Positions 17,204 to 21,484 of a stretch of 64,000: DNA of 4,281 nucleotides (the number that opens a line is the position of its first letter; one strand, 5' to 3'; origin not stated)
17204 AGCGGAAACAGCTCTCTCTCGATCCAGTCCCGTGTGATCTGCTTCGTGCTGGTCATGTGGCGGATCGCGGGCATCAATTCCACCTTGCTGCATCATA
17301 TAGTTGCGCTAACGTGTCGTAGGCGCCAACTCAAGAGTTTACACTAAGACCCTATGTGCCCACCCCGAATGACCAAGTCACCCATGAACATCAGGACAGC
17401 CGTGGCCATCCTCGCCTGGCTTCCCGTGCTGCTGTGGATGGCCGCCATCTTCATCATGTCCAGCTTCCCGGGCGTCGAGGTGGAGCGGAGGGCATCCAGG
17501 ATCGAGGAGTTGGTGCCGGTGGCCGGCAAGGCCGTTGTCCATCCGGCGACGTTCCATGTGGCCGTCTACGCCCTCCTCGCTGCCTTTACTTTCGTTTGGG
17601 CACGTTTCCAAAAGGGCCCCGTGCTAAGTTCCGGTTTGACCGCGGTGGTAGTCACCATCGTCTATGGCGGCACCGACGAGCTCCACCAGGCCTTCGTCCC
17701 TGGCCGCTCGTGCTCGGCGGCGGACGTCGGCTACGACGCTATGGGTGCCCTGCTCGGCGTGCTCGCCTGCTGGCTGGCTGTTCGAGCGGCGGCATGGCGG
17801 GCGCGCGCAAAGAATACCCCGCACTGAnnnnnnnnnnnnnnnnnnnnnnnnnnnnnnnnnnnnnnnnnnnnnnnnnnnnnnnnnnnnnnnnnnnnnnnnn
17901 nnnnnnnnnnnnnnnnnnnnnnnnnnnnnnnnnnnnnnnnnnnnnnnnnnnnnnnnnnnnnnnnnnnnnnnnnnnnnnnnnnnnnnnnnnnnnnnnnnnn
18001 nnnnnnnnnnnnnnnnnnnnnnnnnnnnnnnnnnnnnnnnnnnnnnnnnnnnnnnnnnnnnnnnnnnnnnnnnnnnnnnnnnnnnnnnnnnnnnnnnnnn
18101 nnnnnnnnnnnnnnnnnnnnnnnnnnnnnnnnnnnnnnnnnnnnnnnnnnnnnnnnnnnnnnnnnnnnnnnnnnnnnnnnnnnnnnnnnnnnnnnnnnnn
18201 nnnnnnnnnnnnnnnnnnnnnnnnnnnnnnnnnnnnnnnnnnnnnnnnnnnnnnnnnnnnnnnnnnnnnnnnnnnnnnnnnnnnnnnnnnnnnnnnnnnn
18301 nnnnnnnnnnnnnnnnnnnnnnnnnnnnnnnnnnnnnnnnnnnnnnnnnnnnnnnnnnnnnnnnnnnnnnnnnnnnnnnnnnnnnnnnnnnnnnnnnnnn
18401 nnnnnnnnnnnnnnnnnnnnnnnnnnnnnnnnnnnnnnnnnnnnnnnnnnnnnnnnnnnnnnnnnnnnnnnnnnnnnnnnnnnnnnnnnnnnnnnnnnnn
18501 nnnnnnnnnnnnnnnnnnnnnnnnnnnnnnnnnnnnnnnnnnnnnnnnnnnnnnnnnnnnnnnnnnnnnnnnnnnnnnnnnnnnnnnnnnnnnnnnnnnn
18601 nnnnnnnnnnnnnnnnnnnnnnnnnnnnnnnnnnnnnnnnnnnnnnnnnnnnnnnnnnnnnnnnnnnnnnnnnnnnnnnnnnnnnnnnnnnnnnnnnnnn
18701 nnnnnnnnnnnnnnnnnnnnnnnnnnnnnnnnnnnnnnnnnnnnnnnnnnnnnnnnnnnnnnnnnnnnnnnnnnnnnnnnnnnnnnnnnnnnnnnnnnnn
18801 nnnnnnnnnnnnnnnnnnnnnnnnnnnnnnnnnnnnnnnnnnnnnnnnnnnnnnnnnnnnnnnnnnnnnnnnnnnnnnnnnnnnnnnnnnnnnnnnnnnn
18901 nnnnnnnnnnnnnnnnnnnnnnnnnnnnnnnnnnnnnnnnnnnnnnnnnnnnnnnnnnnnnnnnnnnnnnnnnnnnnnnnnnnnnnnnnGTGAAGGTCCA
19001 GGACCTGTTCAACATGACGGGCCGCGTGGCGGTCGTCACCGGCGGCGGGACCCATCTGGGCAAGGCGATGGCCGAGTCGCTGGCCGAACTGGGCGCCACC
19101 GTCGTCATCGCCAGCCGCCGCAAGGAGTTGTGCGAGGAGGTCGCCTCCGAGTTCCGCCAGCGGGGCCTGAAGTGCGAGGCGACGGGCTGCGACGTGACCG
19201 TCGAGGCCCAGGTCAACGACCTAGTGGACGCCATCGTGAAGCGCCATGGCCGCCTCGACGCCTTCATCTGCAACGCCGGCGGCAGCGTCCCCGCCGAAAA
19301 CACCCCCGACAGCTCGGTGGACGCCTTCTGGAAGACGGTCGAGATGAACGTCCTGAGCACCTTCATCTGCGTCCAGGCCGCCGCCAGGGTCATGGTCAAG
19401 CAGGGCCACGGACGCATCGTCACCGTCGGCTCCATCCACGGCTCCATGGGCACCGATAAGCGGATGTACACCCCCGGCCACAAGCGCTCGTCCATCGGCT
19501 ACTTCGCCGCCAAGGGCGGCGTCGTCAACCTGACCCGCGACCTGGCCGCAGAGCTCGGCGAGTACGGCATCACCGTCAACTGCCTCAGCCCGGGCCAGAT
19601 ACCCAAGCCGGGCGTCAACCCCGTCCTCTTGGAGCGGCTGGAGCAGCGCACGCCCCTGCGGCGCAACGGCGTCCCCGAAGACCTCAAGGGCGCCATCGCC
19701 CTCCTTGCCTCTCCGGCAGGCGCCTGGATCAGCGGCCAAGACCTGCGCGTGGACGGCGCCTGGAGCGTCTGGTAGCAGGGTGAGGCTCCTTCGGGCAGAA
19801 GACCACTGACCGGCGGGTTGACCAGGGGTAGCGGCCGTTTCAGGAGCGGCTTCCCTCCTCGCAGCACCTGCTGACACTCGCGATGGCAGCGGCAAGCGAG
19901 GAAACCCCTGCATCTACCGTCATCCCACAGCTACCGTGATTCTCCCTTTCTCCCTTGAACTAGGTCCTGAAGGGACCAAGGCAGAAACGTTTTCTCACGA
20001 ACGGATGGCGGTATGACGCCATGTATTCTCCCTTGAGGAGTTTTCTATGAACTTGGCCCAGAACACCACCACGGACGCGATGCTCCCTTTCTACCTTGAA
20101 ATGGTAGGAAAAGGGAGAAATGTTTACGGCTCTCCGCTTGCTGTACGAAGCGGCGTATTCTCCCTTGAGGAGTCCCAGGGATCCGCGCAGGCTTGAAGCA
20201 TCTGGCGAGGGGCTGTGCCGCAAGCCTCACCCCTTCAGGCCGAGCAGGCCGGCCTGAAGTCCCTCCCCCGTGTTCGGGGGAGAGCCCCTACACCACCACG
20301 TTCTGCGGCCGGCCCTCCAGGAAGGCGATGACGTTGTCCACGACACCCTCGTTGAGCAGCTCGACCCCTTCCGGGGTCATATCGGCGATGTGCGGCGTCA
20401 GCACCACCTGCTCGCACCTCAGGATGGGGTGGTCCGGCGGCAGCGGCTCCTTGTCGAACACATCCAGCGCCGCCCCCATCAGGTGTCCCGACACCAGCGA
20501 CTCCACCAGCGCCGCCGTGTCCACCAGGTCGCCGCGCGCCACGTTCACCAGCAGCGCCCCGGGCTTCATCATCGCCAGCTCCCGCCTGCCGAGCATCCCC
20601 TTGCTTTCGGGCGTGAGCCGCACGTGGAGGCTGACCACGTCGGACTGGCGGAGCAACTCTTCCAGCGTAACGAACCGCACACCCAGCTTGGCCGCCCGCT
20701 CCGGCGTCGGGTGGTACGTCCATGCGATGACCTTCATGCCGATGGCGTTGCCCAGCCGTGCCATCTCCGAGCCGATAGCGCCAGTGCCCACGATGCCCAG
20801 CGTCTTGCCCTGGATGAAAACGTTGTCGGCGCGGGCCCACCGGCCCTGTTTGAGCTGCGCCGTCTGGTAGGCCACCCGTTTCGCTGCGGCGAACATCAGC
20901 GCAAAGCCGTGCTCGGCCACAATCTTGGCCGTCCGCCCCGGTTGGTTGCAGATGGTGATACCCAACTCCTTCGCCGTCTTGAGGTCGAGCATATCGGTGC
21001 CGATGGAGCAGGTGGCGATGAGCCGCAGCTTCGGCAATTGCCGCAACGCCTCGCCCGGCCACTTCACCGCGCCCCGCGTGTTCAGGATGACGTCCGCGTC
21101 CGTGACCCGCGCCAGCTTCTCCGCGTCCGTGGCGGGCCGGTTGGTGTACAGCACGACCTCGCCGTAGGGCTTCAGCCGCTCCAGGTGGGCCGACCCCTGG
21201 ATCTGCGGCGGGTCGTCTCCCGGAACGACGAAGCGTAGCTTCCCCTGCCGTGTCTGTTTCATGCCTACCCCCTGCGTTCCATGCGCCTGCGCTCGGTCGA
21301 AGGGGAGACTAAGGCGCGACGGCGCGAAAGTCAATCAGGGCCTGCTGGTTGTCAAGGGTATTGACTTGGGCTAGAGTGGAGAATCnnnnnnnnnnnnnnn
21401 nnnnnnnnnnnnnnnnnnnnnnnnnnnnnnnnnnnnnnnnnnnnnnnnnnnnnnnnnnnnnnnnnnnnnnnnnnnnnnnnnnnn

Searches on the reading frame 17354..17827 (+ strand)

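Call 64: search_protein_families(library=ncbifam, proteins=[window:17354-17827:+], max_evalue=0.00001)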
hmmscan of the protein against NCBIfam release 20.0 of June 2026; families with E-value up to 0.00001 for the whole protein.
window:17354-17827:+ (157 aa): 1 family
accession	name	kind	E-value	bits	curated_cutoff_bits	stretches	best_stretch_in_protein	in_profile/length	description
NF037970.1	vanZ_1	subfamily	2.6e-21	76.3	20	1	28-132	1-109/109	VanZ family protein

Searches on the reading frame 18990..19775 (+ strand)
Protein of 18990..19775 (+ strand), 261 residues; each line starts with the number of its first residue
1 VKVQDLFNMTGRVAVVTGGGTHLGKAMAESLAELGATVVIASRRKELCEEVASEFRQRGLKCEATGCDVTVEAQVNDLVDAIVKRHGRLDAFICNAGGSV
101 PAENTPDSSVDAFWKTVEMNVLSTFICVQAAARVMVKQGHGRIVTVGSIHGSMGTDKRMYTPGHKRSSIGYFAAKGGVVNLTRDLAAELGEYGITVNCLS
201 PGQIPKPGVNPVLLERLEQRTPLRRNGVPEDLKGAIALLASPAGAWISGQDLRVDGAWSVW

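Call 64: search_protein_families(library=ncbifam, proteins=[window:18990-19775:+], max_evalue=0.00001)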
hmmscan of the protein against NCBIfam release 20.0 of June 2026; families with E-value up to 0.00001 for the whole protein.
window:18990-19775:+ (261 aa): 225 families (the best 25 are shown)
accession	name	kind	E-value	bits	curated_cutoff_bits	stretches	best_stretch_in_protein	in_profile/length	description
NF006070.0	PRK08213.1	subfamily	2.5e-68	230.4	279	1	1-260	2-258/259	gluconate 5-dehydrogenase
NF005559.1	PRK07231.1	subfamily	5.2e-53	180.1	215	1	9-259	2-248/249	glucose 1-dehydrogenase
NF009466.0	PRK12826.1-2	subfamily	2.2e-52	178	222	1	10-257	2-243/248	3-oxoacyl-ACP reductase FabG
NF004778.0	PRK06124.1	equivalog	2e-51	174.9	303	1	2-260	2-254/256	SDR family oxidoreductase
NF052558.1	MBtsdlDhBudC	equivalog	3.6e-48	164.3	270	1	10-258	2-241/250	meso-2,3-butanediol dehydrogenase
NF005446.0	PRK07035.1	equivalog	2.9e-47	161.1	373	1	3-257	3-252/255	SDR family oxidoreductase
NF009468.0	PRK12826.1-4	equivalog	1.1e-45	156.3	318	1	8-257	4-246/256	SDR family oxidoreductase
NF004773.0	PRK06113.1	equivalog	1.4e-45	155.8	367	1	1-256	1-248/255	7-alpha-hydroxysteroid dehydrogenase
NF005873.0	PRK07814.1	equivalog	2.1e-45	155.2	346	1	4-257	3-250/263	SDR family oxidoreductase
NF047923.1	pyridox_DH_SDR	equivalog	1.6e-44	152.3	325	1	10-257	2-239/243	pyridoxal 4-dehydrogenase, SDR-type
NF004198.0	PRK05653.1-3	equivalog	2e-44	151.9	296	1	9-257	5-245/248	3-oxoacyl-ACP reductase FabG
NF005309.0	PRK06841.1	subfamily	2.9e-44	151.5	286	1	3-260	7-254/255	GolD/DthD family dehydrogenase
TIGR01830.1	3oxo_ACP_reduc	equivalog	3.5e-44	151.3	297.75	1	14-256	1-236/239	3-oxoacyl-[acyl-carrier-protein] reductase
NF005711.0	PRK07523.1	subfamily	2.9e-43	148.3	413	1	4-257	3-250/255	SDR family oxidoreductase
NF004202.0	PRK05653.2-2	equivalog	7.2e-43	147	333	1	8-257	4-246/259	3-oxoacyl-ACP reductase FabG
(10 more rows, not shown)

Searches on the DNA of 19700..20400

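Call 69: search_rna_families(source=window, start=19700, end=20400, threshold=evalue, max_evalue=1)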
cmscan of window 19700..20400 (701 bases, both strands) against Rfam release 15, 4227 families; matches with E-value up to 1: 0.
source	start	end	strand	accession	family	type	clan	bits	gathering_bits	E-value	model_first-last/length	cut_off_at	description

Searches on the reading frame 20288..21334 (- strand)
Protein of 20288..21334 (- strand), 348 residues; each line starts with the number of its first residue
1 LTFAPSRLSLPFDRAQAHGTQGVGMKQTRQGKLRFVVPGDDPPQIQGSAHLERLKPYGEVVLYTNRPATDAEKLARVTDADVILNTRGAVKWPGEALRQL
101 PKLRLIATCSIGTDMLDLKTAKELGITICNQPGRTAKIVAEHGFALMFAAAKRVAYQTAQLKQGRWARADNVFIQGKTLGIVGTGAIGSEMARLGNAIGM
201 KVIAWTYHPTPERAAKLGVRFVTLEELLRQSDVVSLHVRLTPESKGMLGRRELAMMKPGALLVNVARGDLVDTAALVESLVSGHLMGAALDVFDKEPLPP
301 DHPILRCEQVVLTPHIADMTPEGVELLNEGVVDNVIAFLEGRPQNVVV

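Call 64: search_protein_families(library=ncbifam, proteins=[window:20288-21334:-], max_evalue=0.00001)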
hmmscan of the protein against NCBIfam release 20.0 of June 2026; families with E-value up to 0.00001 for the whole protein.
window:20288-21334:- (348 aa): 21 families
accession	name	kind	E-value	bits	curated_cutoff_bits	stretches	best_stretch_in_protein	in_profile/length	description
TIGR01327.1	PGDH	equivalog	8e-69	232.8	454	1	61-346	22-308/525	phosphoglycerate dehydrogenase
NF009714.1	PRK13243.1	equivalog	1.9e-68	231.3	455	1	51-343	16-318/332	glyoxylate reductase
NF005069.0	PRK06487.1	equivalog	2.9e-62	210.5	448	1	69-347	38-319/320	2-hydroxyacid dehydrogenase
NF005387.0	PRK06932.1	equivalog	8e-57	192.6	492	1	68-339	32-310/314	2-hydroxyacid dehydrogenase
NF008759.0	PRK11790.1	equivalog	5.9e-55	186.6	404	1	63-340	37-318/410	phosphoglycerate dehydrogenase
NF006263.0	PRK08410.1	equivalog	2.2e-54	185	389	1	47-341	12-309/311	D-2-hydroxyacid dehydrogenase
NF011938.0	PRK15409.1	equivalog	2e-48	165.1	492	1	65-343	30-313/324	glyoxylate/hydroxypyruvate reductase GhrB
NF041369.1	Dhydh_Halo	equivalog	7.6e-43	146.9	400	1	105-338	58-294/305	D-2-hydroxyacid dehydrogenase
NF005750.0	PRK07574.1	equivalog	1.2e-40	139.8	329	1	59-343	70-361/386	NAD-dependent formate dehydrogenase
NF005027.0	PRK06436.1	equivalog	4.8e-40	137.5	261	1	102-347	49-288/303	2-hydroxyacid dehydrogenase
NF001309.0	PRK00257.1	equivalog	2.3e-38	132.1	434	1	74-332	32-271/379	4-phosphoerythronate dehydrogenase PdxB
NF000492.1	vanH_gen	exception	1.3e-36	126.3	540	1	103-296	67-255/312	D-lactate dehydrogenase VanH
NF000128.1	vanH-Sc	exception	5.7e-31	107.9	650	1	104-296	88-275/337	D-lactate dehydrogenase VanH-Sc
NF000004.1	vanH-D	exception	7.2e-31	107.5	550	1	103-296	73-261/323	D-lactate dehydrogenase VanH-D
NF006374.0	PRK08605.1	subfamily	2.8e-29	102.2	356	1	103-340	70-323/332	D-lactate dehydrogenase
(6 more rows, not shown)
